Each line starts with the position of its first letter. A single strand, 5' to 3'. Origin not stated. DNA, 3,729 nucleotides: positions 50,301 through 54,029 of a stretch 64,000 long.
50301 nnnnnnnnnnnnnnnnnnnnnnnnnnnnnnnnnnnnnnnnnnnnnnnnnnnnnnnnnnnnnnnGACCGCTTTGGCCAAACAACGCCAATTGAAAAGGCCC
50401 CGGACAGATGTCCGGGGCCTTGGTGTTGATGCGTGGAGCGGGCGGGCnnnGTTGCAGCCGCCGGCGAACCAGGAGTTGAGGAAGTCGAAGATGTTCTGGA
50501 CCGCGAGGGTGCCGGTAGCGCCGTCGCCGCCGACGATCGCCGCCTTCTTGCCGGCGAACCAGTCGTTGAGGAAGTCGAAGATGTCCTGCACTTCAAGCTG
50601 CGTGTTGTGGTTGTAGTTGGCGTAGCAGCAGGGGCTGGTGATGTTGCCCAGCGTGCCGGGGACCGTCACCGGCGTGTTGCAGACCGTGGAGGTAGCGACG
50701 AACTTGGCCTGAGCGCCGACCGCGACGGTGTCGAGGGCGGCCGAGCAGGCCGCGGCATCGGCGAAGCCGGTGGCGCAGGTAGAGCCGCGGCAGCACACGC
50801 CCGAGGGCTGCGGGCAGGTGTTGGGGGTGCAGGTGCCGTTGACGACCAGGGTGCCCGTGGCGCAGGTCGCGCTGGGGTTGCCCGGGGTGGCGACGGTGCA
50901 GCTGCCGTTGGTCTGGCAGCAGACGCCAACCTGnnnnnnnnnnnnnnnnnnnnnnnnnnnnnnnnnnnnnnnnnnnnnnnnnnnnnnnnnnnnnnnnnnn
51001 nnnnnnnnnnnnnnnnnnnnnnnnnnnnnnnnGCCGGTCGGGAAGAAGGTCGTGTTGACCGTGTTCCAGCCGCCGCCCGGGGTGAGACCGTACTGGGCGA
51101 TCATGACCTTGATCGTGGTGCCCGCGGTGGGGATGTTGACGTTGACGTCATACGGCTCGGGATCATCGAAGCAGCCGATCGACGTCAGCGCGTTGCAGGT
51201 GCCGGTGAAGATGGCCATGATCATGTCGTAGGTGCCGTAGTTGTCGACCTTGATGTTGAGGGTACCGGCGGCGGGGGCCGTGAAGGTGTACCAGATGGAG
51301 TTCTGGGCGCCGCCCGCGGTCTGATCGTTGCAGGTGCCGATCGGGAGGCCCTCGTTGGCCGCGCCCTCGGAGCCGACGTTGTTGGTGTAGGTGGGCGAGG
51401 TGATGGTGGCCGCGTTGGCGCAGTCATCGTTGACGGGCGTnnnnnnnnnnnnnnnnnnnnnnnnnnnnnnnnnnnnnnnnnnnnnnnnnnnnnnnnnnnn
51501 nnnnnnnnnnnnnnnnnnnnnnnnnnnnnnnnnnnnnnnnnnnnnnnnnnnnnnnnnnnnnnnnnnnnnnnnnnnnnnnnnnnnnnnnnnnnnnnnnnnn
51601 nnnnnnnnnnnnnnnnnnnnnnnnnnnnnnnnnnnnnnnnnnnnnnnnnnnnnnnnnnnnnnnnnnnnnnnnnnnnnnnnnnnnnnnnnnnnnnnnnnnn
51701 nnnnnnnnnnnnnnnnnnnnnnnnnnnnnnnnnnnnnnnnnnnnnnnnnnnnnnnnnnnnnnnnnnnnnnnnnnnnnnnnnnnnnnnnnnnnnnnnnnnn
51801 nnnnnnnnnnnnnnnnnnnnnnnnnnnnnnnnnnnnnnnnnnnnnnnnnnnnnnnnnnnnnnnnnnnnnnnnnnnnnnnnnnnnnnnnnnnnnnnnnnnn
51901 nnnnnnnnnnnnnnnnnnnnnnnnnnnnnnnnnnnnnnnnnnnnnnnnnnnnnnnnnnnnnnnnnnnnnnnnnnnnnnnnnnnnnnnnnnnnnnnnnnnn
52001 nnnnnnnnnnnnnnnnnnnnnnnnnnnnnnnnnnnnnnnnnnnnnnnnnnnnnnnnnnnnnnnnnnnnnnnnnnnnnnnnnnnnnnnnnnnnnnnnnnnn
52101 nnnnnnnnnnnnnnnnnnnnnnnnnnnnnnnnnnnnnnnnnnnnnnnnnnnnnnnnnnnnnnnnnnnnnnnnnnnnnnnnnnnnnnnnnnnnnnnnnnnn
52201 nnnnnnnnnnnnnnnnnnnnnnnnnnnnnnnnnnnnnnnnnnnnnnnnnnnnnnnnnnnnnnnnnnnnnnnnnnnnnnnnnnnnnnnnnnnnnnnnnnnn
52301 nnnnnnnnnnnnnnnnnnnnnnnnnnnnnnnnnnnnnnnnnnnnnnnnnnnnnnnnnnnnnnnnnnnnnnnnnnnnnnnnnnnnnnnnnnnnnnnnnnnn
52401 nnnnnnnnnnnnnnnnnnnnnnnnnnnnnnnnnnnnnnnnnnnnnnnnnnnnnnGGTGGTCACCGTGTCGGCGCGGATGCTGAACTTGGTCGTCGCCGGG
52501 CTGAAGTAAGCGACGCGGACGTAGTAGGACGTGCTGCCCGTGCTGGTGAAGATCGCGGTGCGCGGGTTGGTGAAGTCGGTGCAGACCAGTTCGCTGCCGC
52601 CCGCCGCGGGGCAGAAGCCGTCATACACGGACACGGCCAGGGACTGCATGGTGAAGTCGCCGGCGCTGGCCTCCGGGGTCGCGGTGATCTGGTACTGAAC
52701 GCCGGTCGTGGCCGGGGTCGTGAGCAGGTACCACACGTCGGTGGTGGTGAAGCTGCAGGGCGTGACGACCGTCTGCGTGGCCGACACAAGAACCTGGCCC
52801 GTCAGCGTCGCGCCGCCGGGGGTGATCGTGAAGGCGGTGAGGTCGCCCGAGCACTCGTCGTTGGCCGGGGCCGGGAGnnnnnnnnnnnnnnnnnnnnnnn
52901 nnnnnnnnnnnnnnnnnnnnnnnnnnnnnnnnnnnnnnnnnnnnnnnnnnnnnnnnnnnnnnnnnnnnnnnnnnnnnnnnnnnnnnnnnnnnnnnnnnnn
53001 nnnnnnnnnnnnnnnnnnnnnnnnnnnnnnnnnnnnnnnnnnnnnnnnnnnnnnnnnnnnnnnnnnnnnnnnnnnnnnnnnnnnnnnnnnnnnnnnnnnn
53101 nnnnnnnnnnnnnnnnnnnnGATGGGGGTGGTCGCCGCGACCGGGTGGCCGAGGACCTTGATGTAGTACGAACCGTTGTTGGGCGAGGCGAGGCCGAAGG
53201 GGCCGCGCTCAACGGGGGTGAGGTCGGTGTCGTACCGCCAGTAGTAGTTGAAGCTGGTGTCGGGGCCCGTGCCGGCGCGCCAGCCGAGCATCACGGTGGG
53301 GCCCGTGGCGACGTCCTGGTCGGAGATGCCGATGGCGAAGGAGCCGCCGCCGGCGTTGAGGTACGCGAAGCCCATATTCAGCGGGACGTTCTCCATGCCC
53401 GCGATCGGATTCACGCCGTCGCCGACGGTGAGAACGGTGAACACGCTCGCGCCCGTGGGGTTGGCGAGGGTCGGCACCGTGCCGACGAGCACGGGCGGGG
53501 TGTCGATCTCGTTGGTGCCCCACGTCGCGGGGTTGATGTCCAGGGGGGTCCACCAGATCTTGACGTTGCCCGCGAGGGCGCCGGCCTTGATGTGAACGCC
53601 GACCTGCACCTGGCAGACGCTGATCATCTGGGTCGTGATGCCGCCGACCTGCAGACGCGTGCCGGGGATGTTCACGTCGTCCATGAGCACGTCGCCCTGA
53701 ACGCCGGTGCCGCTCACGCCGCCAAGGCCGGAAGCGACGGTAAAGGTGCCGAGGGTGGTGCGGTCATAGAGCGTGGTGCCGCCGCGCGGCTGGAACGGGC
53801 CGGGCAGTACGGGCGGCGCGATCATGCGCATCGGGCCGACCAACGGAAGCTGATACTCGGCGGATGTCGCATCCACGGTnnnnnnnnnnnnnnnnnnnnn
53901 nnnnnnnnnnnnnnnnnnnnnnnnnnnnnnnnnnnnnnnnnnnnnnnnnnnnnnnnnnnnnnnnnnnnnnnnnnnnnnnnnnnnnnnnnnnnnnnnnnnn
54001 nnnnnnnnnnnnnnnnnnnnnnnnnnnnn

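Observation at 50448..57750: Tandem paralogous ~1150-aa mosaic proteins with conserved RBS context but independent terminators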

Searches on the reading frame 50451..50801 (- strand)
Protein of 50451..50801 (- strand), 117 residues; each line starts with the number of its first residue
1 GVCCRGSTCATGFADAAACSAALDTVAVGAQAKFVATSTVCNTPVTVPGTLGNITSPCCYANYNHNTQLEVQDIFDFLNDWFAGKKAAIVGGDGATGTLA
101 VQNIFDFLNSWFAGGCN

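Call 29: search_protein_families(library=pfam, proteins=[window:50451-50801:-], max_evalue=10)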
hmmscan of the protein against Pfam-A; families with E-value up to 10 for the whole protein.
seq(117 aa): 1 family
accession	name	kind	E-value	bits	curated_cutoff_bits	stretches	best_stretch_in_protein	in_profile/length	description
PF07735.22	FBA_2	-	0.062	13.8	22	1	65-85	38-58/67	F-box associated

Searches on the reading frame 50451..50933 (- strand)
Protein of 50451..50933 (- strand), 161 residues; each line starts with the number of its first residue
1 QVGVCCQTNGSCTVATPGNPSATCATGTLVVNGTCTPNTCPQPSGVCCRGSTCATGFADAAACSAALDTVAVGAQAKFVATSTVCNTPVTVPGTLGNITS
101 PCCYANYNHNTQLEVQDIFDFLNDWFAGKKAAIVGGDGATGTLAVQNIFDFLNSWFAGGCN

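Call 64: predict_structure(alignment_id=A3)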
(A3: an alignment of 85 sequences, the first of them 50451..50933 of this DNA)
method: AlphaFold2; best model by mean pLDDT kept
length: 161 residues; sequences in the alignment: 85
mean_pLDDT: 77.6   pTM: 0.67
mean pLDDT of the five models: 77.6, 75.1, 73.0, 70.2, 67.8
residues with pLDDT >= 90: 44; 70-90: 63; 50-70: 47; < 50: 7
segments of 3 or more residues with pLDDT < 50: 37-39
pLDDT, mean of each block of 10 residues (from residue 1): 60 58 58 53 78 87 81 83 74 72 88 90 93 89 92 84 70
secondary structure, 60 per line:
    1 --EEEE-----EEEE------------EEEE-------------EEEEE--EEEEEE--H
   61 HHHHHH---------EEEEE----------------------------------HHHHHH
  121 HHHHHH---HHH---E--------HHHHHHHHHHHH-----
elements in order: E3-6 E12-15 E28-31 E45-49 E52-57 H60-66 E76-80 H115-126 H145-156
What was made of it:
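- On Classical dockerin (Pfam PF00404; binds cohesin): The model has the expected helix, short helix, helix at pLDDT about 90 (call 64).
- Closest known: Classical type I dockerins of cellulosomes. Same: The model shows helix, short helix, helix (call 64).
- The model shows two 12-residue helices at pLDDT about 90 (call 64).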

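Call 66: fold_search(model_id=the predicted structure, library=pdb)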
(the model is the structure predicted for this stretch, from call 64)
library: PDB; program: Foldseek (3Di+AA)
matches with E <= 10: 5; with E <= 0.001: 0
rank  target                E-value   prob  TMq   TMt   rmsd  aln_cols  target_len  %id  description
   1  4oaf_B                2.0e+00  0.08  0.15  0.09   6.7        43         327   16  Crystal structure of the cytosolic domain of mouse MiD51 (released 2014-01-22)
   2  4nxt_D                2.4e+00  0.07  0.15  0.09   6.8        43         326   14  Crystal structure of the cytosolic domain of human MiD51 (released 2013-12-25)
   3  4oah_B                4.2e+00  0.06  0.15  0.09   6.7        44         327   16  Crystal structure of the cytosolic domain of mouse MiD51 H201A mutant (released 2014-01-22)
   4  4nxu_A                5.0e+00  0.04  0.15  0.09   6.7        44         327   14  Crystal structure of the cytosolic domain of human MiD51 (released 2013-12-25)
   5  4nxv_A                6.8e+00  0.04  0.15  0.09   6.6        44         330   14  Crystal structure of the cytosolic domain of human MiD51 (released 2013-12-25)
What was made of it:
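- On Classical dockerin (Pfam PF00404; binds cohesin): Foldseek with the 161-aa model found nothing (call 66).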

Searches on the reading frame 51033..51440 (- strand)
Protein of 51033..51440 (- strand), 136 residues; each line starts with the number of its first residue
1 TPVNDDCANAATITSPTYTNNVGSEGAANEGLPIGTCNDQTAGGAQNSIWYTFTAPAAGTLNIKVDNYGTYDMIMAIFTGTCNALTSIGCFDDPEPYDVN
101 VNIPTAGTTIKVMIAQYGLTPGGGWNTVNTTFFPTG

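Call 70: search_protein_families(library=ncbifam, proteins=[window:51033-51440:-], max_evalue=10)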
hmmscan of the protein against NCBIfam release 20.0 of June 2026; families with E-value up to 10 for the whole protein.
seq(136 aa): 0 families

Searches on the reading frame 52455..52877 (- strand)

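Call 29: search_protein_families(library=pfam, proteins=[window:52455-52877:-], max_evalue=10)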
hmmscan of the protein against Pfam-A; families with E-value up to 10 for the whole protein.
seq(141 aa): 1 family
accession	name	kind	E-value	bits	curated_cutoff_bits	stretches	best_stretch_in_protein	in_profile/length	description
PF23759.1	GBD_T9SS_assoc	-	9.7e-05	23.1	27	1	5-125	1-105/116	Galactose binding domain-like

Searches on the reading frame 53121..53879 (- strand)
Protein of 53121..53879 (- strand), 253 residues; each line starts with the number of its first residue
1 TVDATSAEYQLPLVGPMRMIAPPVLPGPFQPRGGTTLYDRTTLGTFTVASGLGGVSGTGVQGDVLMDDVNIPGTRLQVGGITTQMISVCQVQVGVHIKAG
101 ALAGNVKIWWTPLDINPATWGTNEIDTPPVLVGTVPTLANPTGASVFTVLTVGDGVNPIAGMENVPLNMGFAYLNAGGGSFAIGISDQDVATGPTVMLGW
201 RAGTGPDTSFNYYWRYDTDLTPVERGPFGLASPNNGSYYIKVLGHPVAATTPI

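Call 29: search_protein_families(library=pfam, proteins=[window:53121-53879:-], max_evalue=10)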
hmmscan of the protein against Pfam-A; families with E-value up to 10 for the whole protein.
seq(253 aa): 0 families

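Call 30: search_protein_representatives(protein=window:53121-53879:-)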
Query: 253 residues. Proteins with E-value up to 0.001 (for the whole library): 36; up to 1e-10: 6; up to 1e-30: 0. The best 36 are listed.
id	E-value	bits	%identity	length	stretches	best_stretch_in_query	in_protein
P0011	2.0e-29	119.5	44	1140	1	28-252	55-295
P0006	4.9e-29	118.2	48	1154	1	24-252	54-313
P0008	1.5e-21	93.7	42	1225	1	11-252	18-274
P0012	8.0e-19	84.7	42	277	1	36-249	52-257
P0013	3.8e-13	66.1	35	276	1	27-248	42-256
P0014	1.5e-12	64.1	37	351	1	31-250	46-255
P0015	1.2e-10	58.0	34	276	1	27-248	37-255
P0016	4.5e-10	56.0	34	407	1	56-252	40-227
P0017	3.1e-09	53.3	37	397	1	43-253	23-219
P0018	3.5e-09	53.1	32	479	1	37-247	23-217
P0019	4.5e-09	52.8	35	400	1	37-252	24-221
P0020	2.4e-08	50.4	31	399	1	40-253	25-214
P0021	2.9e-08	50.1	38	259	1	27-203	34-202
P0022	3.9e-08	49.7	33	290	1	18-248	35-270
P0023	1.3e-07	48.0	32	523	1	36-252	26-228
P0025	2.5e-07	47.0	33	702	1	38-249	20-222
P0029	2.1e-06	44.0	36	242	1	40-248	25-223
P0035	5.3e-05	39.4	35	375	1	31-246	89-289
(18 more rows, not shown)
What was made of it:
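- In nearly all of them it lies at the N-terminus, just after a short leader (call 30).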

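Call 32: search_protein_families(library=pfam, proteins=[P0012, P0013, P0015, P0016, P0017, P0018, P0022, P0025, P0029, P0035], max_evalue=0.01)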
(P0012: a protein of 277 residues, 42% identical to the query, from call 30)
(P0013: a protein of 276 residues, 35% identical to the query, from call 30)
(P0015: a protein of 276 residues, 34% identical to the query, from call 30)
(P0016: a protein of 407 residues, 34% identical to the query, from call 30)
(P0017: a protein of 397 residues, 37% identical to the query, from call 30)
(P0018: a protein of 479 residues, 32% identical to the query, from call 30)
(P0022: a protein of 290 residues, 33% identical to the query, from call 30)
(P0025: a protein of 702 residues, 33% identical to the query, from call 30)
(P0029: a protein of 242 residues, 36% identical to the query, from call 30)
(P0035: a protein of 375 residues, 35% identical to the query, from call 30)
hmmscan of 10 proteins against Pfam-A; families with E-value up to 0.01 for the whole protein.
P0012 (277 aa): 1 family
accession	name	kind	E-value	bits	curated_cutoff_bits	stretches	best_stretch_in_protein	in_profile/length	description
PF07589.16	PEP-CTERM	-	8e-05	23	20.7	1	254-276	1-24/24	PEP-CTERM motif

P0013 (276 aa): 0 families

P0015 (276 aa): 1 family
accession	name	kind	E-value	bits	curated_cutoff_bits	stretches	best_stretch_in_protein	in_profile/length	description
PF07589.16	PEP-CTERM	-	2.4e-05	24.7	20.7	1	255-276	2-24/24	PEP-CTERM motif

P0016 (407 aa): 1 family
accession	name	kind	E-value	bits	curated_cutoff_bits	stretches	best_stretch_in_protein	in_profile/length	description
PF18962.6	Por_Secre_tail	-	4.3e-11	43.4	27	1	331-404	2-73/75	Secretion system C-terminal sorting domain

P0017 (397 aa): 1 family
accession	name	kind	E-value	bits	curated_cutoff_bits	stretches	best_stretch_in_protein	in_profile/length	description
PF18962.6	Por_Secre_tail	-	7.9e-08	32.9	27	1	324-396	4-75/75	Secretion system C-terminal sorting domain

P0018 (479 aa): 0 families

P0022 (290 aa): 1 family
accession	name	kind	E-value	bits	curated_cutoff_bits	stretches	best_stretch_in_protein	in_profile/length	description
PF07589.16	PEP-CTERM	-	2.2e-07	31.1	20.7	1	268-290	1-24/24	PEP-CTERM motif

P0025 (702 aa): 2 families
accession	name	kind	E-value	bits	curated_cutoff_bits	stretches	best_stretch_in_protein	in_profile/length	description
PF18962.6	Por_Secre_tail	-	1.3e-08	35.4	27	1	627-700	3-74/75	Secretion system C-terminal sorting domain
PF11589.14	DUF3244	-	0.00094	19.6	25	1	640-697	36-92/96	Domain of unknown function (DUF3244)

P0029 (242 aa): 1 family
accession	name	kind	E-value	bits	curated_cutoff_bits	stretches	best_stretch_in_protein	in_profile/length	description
PF07589.16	PEP-CTERM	-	2.3e-05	24.7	20.7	1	221-242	1-23/24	PEP-CTERM motif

P0035 (375 aa): 1 family
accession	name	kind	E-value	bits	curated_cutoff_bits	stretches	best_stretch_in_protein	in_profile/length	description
PF00404.24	Dockerin_1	-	0.0049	17.5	22.9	0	300-324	1-26/57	Dockerin type I domain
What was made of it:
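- Closest known: PEP-CTERM and T9SS-CTD surface proteins carrying the same N-domain. Same: They share a homologous N-domain of about 210-250 aa directly after the signal peptide (E 1e-19 to 1e-4, call 30), followed by a C-terminal sorting or anchoring tag (call 32).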

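Call 46: predict_structure(alignment_id=A1)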
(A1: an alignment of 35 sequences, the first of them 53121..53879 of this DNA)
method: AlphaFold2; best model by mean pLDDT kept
length: 253 residues; sequences in the alignment: 35
mean_pLDDT: 82.6   pTM: 0.80
mean pLDDT of the five models: 82.6, 81.7, 79.9, 78.8, 78.5
residues with pLDDT >= 90: 129; 70-90: 70; 50-70: 40; < 50: 14
segments of 3 or more residues with pLDDT < 50: 1-6, 8-13
pLDDT, mean of each block of 10 residues (from residue 1): 45 53 59 88 86 66 90 94 95 95 93 74 82 94 95 96 93 80 86 80 91 85 81 82 93 49
secondary structure, 60 per line:
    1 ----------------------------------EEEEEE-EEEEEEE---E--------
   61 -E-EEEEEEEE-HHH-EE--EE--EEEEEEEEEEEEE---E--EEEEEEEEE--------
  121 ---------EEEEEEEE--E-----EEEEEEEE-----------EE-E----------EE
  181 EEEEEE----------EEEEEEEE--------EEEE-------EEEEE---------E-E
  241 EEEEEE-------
elements in order: E35-40 E42-48 E64-71 E85-97 E104-112 E130-137 E146-153 E179-186 E197-204 E213-216 E224-228 E240-246
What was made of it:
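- The N-domain model has pLDDT 82.6, pTM 0.80 and 12 strands (call 46).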

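Call 48: fold_search(model_id=the predicted structure, library=pdb)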
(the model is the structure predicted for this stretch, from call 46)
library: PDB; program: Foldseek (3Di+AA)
matches with E <= 10: 1397; with E <= 0.001: 0
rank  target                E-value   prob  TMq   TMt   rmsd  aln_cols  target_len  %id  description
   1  9dtp_C                1.9e-03  0.90  0.24  0.12  10.5       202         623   11  GlfT2 from Nocardia brasiliensis (released 2025-10-08)
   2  5e7t_B                2.1e-03  0.30  0.18  0.16  20.2       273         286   13  Structure of the tripod (BppUct-A-L) from the baseplate of bacteriophage Tuc2009 (released 2015-12-30)
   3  5gka_A                2.5e-03  0.38  0.17  0.17  18.1       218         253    9  cryo-EM structure of human Aichi virus (released 2016-09-21)
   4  9nj1_D                4.3e-03  0.87  0.24  0.12  10.0       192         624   11  GlfT2 from Nocardia brasiliensis Bound to Galf Tetrasaccharide (released 2026-03-11)
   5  9nj1_A                5.3e-03  0.85  0.25  0.13   9.1       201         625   11  GlfT2 from Nocardia brasiliensis Bound to Galf Tetrasaccharide (released 2026-03-11)
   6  7qvx_A                6.3e-03  0.33  0.20  0.22  18.2       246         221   13  Cryo-EM structure of coxsackievirus A6 altered particle (released 2022-09-07)
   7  9dtp_A                7.0e-03  0.82  0.25  0.13   9.5       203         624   12  GlfT2 from Nocardia brasiliensis (released 2025-10-08)
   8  9b45_1                7.0e-03  0.13  0.14  0.09  21.9       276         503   13  Pseudomonas phage Pa193 baseplate complex and tail fiber (released 2024-10-16)
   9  6ppo_A                7.4e-03  0.09  0.12  0.12  21.1       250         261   13  Rhinovirus C15 complexed with domain I of receptor CDHR3 (released 2020-03-11)
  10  5lvc_a                7.8e-03  0.38  0.19  0.22  12.2       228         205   11  Aichi virus 1: empty particle (released 2016-12-14)
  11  5mqc_C                8.7e-03  0.14  0.14  0.14  18.6       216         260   11  Structure of black queen cell virus (released 2017-01-25)
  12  9occ_E                1.1e-02  0.41  0.24  0.10  24.7       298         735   10  Sf11 bacteriophage tail (released 2025-11-12)
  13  4ci7_B                1.2e-02  0.94  0.33  0.20   7.0       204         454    7  The crystal structure of the cysteine protease and lectin-like domains of Cwp84, a surface layer associated protein of (released 2014-05-14)
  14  4qb2                  1.4e-02  0.91  0.25  0.42  10.0       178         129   12  Structure of CBM35 in complex with glucuronic acid (released 2014-10-08)
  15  7c4y_A                1.4e-02  0.15  0.16  0.18  18.1       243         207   12  Cryo-EM structure of empty Coxsackievirus A10 at pH 7.4 (released 2020-07-22)
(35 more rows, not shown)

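Call 50: find_related_loci(query=window:53121-53879:-, collection=genome_contigs, flank=8000)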
Query window:53121-53879:- (253 aa) in genome_contigs; peptide patterns used: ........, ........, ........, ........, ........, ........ (x = any residue, [..] = any of these).
52 stretches matched a pattern; 1 encode a relative of the query (tblastn E <= 1e-3); 1 distinct loci.
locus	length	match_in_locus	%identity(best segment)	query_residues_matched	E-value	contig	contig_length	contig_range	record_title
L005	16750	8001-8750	63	5-253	3e-93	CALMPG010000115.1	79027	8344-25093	MAG TPA_asm: uncultured Phycisphaerales bacterium isolate SRR2107171_bin.49_CONCOCT_v1.1_MAG genome assembly, contig: ER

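Call 70: search_protein_families(library=ncbifam, proteins=[window:53121-53879:-], max_evalue=10)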
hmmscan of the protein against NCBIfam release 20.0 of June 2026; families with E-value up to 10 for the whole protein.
window:53121-53879:- (253 aa): 0 families

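Call 72: fold_search(model_id=the predicted structure, library=viral)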
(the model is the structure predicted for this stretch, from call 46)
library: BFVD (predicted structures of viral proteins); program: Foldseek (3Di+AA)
matches with E <= 10: 1673; with E <= 0.001: 1
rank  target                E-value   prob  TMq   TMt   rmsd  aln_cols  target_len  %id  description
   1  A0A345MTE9            3.8e-04  1.00  0.30  0.33  15.6       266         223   12  (no name in the UniProt tables at hand)
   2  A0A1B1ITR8            1.7e-03  0.38  0.18  0.13  20.8       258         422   11  (no name in the UniProt tables at hand)
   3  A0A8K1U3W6            1.8e-03  0.72  0.18  0.15  15.0       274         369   12  Capsid protein (Fragment) [Riboviria sp.]
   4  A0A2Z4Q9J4            1.9e-03  0.93  0.24  0.09  13.9       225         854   11  Minor tail protein [Microbacterium phage Zeta1847]
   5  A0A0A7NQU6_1          1.9e-03  0.25  0.15  0.05  21.5       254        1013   14  ILEI/PANDER domain-containing protein [Lactobacillus phage LfeInf]
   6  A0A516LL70            2.2e-03  0.90  0.30  0.35  12.3       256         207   11  (no name in the UniProt tables at hand)
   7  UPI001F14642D         2.6e-03  0.87  0.26  0.11  10.9       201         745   14  (no name look-up for this kind of identifier)
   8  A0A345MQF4            2.9e-03  0.95  0.28  0.26  17.1       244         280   12  Capsid protein [Cressdnaviricota sp.]
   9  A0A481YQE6            3.0e-03  0.94  0.25  0.20  12.9       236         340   10  Collagen triple helix repeat protein [Iridovirus LCIVAC01]
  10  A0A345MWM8            3.0e-03  0.60  0.20  0.20  16.4       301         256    9  (no name in the UniProt tables at hand)
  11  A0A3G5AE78            3.2e-03  0.82  0.19  0.08  22.0       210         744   11  Collagen-like protein [Satyrvirus sp.]
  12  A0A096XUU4            4.0e-03  0.92  0.28  0.34  15.4       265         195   15  (no name in the UniProt tables at hand)
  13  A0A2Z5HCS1            4.2e-03  0.38  0.18  0.19  14.0       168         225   10  (no name in the UniProt tables at hand)
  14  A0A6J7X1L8            4.4e-03  0.75  0.22  0.14   8.2       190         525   14  Uncharacterized protein [uncultured Caudovirales phage]
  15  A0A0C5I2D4            4.9e-03  0.66  0.24  0.22  10.8       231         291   12  (no name in the UniProt tables at hand)
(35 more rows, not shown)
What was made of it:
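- Its weak fold matches are jelly-rolls, CBM6/35 and a lectin-like domain (calls 48, 72).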
